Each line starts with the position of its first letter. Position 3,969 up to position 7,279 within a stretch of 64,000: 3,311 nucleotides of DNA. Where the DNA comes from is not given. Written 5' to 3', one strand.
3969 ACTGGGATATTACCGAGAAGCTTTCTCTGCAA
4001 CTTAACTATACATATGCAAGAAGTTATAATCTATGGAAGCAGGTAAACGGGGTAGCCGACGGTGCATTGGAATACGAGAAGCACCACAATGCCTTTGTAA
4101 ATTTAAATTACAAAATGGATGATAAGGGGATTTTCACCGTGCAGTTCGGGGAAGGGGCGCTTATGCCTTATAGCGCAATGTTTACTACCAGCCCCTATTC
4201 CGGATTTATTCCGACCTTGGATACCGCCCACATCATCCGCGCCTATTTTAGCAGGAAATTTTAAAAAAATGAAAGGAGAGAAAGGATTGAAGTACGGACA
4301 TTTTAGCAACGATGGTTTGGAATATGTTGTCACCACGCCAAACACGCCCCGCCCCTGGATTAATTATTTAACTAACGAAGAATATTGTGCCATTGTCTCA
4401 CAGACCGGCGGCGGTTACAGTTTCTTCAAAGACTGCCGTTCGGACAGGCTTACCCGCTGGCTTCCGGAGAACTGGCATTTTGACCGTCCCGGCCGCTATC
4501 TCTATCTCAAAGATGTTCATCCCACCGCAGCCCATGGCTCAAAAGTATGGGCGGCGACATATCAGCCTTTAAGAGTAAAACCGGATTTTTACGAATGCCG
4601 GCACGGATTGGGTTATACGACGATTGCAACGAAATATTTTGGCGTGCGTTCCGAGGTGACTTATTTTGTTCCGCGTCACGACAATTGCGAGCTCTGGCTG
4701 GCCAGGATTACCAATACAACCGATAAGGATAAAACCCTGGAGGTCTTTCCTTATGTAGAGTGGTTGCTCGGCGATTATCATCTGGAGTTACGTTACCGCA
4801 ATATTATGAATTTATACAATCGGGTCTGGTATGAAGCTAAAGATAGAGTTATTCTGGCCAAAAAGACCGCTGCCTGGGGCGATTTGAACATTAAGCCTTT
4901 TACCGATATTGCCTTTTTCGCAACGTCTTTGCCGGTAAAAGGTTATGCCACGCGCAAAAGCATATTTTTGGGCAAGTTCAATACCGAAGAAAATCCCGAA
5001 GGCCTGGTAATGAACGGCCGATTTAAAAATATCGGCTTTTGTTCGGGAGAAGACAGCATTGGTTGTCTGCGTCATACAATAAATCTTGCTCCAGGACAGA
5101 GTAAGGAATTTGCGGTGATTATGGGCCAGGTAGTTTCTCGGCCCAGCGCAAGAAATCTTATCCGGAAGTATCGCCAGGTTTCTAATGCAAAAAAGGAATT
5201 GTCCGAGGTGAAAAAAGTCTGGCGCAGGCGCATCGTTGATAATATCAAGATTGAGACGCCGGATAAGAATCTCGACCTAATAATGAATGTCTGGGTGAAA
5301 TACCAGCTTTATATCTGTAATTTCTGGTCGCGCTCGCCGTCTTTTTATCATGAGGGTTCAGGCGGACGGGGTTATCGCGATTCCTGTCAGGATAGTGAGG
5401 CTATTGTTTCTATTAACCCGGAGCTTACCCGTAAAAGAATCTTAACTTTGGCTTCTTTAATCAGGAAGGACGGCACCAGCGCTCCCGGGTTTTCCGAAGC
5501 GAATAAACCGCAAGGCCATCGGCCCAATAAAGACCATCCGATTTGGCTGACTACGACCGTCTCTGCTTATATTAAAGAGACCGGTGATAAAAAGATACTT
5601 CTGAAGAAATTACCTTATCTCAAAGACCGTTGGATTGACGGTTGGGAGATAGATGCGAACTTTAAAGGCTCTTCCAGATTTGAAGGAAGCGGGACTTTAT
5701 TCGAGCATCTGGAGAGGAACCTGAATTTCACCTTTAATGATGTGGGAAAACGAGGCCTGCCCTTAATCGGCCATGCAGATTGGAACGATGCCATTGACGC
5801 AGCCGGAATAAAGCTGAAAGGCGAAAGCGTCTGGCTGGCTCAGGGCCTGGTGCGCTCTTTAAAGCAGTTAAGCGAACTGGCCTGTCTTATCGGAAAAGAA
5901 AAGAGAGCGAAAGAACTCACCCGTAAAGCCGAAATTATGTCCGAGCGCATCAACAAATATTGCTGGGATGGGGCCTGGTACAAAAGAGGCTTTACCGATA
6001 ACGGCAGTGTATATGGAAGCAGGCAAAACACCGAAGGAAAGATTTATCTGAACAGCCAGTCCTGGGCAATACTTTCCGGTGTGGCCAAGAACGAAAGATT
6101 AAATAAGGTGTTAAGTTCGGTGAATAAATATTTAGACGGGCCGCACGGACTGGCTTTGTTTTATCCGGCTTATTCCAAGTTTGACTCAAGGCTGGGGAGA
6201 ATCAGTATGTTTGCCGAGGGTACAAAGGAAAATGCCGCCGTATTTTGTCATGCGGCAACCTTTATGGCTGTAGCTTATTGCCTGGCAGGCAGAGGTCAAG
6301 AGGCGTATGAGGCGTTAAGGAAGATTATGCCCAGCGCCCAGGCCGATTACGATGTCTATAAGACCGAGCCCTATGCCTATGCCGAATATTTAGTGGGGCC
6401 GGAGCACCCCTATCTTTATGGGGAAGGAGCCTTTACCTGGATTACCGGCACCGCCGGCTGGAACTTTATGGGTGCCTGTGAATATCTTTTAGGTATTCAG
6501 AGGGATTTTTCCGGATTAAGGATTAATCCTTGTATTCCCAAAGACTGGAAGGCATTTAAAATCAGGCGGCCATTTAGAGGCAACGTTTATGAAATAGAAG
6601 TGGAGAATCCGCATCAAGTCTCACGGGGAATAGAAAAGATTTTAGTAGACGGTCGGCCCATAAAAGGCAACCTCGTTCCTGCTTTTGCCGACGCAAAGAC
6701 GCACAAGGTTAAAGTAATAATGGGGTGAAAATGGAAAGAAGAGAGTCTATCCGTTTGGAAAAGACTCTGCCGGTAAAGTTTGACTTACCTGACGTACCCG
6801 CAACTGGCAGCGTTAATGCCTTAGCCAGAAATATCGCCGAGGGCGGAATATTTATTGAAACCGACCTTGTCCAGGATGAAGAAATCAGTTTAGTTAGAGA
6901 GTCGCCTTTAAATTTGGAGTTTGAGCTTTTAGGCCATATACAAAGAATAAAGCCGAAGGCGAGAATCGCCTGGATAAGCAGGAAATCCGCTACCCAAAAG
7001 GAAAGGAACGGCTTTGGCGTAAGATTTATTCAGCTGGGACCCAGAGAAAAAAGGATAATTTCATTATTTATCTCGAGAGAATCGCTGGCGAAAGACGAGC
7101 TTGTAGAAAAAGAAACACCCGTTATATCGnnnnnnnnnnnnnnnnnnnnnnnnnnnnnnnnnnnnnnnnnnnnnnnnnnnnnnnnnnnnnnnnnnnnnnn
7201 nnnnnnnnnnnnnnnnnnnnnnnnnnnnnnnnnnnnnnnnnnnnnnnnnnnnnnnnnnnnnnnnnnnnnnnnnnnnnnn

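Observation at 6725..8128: PilZ-ROK fusion regulator next to a GH94 phosphorylase: a possible c-di-GMP-gated sugar regulator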

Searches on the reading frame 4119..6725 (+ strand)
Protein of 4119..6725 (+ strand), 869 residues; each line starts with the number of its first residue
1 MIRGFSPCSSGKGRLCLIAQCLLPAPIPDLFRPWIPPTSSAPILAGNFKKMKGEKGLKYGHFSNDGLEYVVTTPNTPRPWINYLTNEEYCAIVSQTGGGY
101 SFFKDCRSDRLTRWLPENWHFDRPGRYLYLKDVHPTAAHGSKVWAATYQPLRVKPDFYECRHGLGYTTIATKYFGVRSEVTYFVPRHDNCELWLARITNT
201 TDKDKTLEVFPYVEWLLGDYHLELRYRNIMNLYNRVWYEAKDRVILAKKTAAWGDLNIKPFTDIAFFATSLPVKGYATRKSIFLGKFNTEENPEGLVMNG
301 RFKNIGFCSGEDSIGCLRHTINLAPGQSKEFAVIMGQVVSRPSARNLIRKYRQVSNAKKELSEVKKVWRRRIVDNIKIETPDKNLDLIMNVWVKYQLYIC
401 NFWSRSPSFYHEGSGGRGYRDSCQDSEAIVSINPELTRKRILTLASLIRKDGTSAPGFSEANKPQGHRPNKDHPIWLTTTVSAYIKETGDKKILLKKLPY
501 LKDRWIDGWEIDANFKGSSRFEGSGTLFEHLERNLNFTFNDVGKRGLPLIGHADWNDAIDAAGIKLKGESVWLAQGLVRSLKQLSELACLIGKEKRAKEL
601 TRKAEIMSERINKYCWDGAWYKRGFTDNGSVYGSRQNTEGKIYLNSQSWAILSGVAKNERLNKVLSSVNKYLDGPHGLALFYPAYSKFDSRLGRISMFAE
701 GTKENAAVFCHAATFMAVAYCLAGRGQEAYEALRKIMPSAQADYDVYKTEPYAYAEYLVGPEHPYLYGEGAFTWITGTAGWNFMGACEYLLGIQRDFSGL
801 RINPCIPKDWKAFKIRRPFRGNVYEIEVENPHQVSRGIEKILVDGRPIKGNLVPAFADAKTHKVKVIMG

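Call 3: search_protein_families(library=pfam, proteins=[window:4119-6725:+], max_evalue=1)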
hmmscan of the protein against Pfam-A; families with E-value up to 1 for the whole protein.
window:4119-6725:+ (869 aa): 5 families
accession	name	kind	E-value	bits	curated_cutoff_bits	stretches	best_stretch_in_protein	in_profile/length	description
PF17167.11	Glyco_hydro_94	-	1.8e-110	370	27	1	371-792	4-420/420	Glycosyl hydrolase 94 superfamily, catalytic domain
PF06165.18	GH94_b-supersand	-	2.3e-65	221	23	1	77-336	1-251/251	Glycosyl hydrolase 94, supersandwich domain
PF03633.20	Glyco_hydro_65C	-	0.00025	21.2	22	1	799-834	7-41/62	Glycosyl hydrolase family 65, C-terminal domain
PF22422.2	MGH1-like_GH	-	0.00037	20.6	27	1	473-618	66-220/356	Mannosylglycerate hydrolase MGH1-like glycoside hydrolase domain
PF06202.20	GDE_C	-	0.1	11.9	21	1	468-683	77-270/367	Amylo-alpha-1,6-glucosidase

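Call 4: search_protein_families(library=ncbifam, proteins=[window:4119-6725:+], max_evalue=1)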
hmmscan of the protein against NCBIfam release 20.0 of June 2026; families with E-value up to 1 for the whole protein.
window:4119-6725:+ (869 aa): 2 families
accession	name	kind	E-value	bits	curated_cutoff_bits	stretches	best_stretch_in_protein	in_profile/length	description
NF007525.0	PRK10137.1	equivalog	0.01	14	625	1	562-619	572-629/790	alpha-glucosidase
NF010380.0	PRK13807.1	domain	0.034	12.3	838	1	790-831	684-725/756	family 65 glycosyl hydrolase domain-containing protein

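Call 17: search_solved_structures(query=window:4269-6725:+, max_evalue=1e-10)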
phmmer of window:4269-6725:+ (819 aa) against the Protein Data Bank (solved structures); distinct sequences matched with E-value up to 1e-10: 20.
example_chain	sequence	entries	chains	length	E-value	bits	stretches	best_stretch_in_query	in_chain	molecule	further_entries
3qde_A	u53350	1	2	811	1.7e-152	512.4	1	7-819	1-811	Cellobiose phosphorylase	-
8ho7_A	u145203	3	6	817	4e-151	507.8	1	8-818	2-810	Cellobiose phosphorylase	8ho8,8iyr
8ho9_A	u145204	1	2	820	1.5e-148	499.2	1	8-819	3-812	Cellobiose phosphorylase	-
8hob_A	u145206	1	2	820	2.7e-148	498.4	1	8-819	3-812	Cellobiose phosphorylase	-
1v7v_A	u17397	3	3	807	5.3e-134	451.1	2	402-819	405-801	chitobiose phosphorylase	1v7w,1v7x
3s4c_A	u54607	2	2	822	1.7e-132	446.2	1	7-816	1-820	Lactose Phosphorylase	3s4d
3rrs_A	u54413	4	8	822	9e-132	443.8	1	7-816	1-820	Cellobiose phosphorylase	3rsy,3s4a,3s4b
8bou_A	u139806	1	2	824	2.7e-129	435.6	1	6-806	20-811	N,N'-diacetylchitobiose phosphorylase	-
2cqs_A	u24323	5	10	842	6.7e-126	424.3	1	7-816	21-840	Cellobiose Phosphorylase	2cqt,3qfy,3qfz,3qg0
3afj_A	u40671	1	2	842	1e-125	423.7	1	7-816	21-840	Cellobiose Phosphorylase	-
3act_A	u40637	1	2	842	6.5e-125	421.1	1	7-816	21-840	Cellobiose Phosphorylase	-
3acs_A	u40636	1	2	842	1.1e-124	420.3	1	7-816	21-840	Cellobiose Phosphorylase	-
8rf0_A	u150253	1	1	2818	1e-106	360.9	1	9-779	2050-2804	Cyclic beta-(1,2)-glucan synthase NdvB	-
8rf9_A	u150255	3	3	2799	1.1e-106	360.7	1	9-779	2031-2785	Cyclic beta 1-2 glucan synthetase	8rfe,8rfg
4zle_A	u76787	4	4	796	9.5e-65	222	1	64-817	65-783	Putative b-glycan phosphorylase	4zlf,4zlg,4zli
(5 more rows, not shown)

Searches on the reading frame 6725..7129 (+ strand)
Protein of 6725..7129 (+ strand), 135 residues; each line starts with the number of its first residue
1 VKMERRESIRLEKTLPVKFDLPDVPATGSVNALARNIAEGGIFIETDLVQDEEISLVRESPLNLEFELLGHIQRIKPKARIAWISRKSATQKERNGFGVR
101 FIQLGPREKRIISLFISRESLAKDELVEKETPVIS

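Call 52: predict_structure(alignment_id=A4)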
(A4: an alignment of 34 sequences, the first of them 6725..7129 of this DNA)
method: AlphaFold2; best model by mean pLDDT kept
length: 135 residues; sequences in the alignment: 34
mean_pLDDT: 72.3   pTM: 0.64
mean pLDDT of the five models: 72.3, 70.9, 65.8, 58.8, 57.7
residues with pLDDT >= 90: 6; 70-90: 79; 50-70: 29; < 50: 21
segments of 3 or more residues with pLDDT < 50: 1-11, 126-135
pLDDT, mean of each block of 10 residues (from residue 1): 41 74 68 83 85 76 82 82 75 78 84 76 52 43
secondary structure, 60 per line:
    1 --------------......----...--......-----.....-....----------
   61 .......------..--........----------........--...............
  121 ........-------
elements in order: E15-20 E30-35 E41-45 H47-50 E61-67 E78-85 E96-103 H106-128

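Call 57: fold_search(model_id=the predicted structure, library=pdb)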
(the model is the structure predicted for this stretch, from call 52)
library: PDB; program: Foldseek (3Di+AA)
matches with E <= 10: 456; with E <= 0.001: 22
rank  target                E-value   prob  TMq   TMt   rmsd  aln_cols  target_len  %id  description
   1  5vx6_A                1.6e-05  1.00  0.65  0.43   2.9       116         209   17  Structure of Bacillus subtilis Inhibitor of motility (MotI/DgrA) (released 2017-11-22)
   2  5vx6_B                2.3e-05  1.00  0.66  0.44   4.0       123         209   18  Structure of Bacillus subtilis Inhibitor of motility (MotI/DgrA) (released 2017-11-22)
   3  4xrn_C                5.3e-05  1.00  0.60  0.73   3.1       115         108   14  Pilz domain with c-di-gmp of a protein from Pseudomonas aeruginosa (released 2016-02-03)
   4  5y6g                  5.3e-05  1.00  0.62  0.64   5.1       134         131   17  PilZ domain with c-di-GMP of YcgR from Escherichia coli (released 2018-07-18)
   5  4rt1_B                7.9e-05  1.00  0.61  0.74   3.1       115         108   13  Structure of the Alg44 PilZ domain (R95A mutant) from Pseudomonas aeruginosa PAO1 in complex with c-di-GMP (released 2015-04-08)
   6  4xrn_B                1.2e-04  1.00  0.56  0.71   3.2       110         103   14  Pilz domain with c-di-gmp of a protein from Pseudomonas aeruginosa (released 2016-02-03)
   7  5y4r_D                1.7e-04  1.00  0.53  0.59   6.3       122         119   15  Structure of a methyltransferase complex (released 2017-11-29)
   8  4rt1_A                2.0e-04  1.00  0.58  0.71   3.1       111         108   12  Structure of the Alg44 PilZ domain (R95A mutant) from Pseudomonas aeruginosa PAO1 in complex with c-di-GMP (released 2015-04-08)
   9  4rt0_C                2.0e-04  1.00  0.56  0.68   3.2       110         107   14  Structure of the Alg44 PilZ domain from Pseudomonas aeruginosa PAO1 in complex with c-di-GMP (released 2015-04-08)
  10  4rt0_B                2.2e-04  1.00  0.49  0.59   4.1       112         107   14  Structure of the Alg44 PilZ domain from Pseudomonas aeruginosa PAO1 in complex with c-di-GMP (released 2015-04-08)
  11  9fp0_A                2.8e-04  1.00  0.55  0.11   2.9       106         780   15  Cryo-EM structure of the 'crown'less Bcs macrocomplex for E. coli cellulose secretion in non-saturating c-di-GMP (loca (released 2024-10-16)
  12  4i86_B                2.8e-04  1.00  0.54  0.71   3.5       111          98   16  Crystal structure of PilZ domain of CeSA from cellulose synthesizing bacterium (released 2013-04-03)
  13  5xly_B                2.8e-04  1.00  0.53  0.59   9.4       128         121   15  Crystal structure of CheR1 in complex with c-di-GMP-bound MapZ (released 2017-08-23)
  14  4xrn_A                2.9e-04  1.00  0.56  0.70   3.3       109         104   15  Pilz domain with c-di-gmp of a protein from Pseudomonas aeruginosa (released 2016-02-03)
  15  4rt0_A                3.1e-04  1.00  0.47  0.56   4.3       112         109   14  Structure of the Alg44 PilZ domain from Pseudomonas aeruginosa PAO1 in complex with c-di-GMP (released 2015-04-08)
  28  5ejl                  3.4e-03  1.00  0.55  0.33   4.6       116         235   12  MrkH, A novel c-di-GMP dependence transcription regulatory factor. (released 2016-10-19)
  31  5kgo_A                6.3e-03  1.00  0.62  0.41   3.6       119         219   12  Structure of K. pneumonia MrkH-c-di-GMP complex (released 2016-08-17)
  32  5kec_D                8.9e-03  1.00  0.66  0.42   4.9       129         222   14  Structure of K. pneumonia MrkH in its apo state. (released 2016-08-17)
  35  5kgo_D                1.7e-02  1.00  0.55  0.36   5.0       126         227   13  Structure of K. pneumonia MrkH-c-di-GMP complex (released 2016-08-17)
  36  5kec_A                2.0e-02  1.00  0.65  0.40   3.6       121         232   13  Structure of K. pneumonia MrkH in its apo state. (released 2016-08-17)
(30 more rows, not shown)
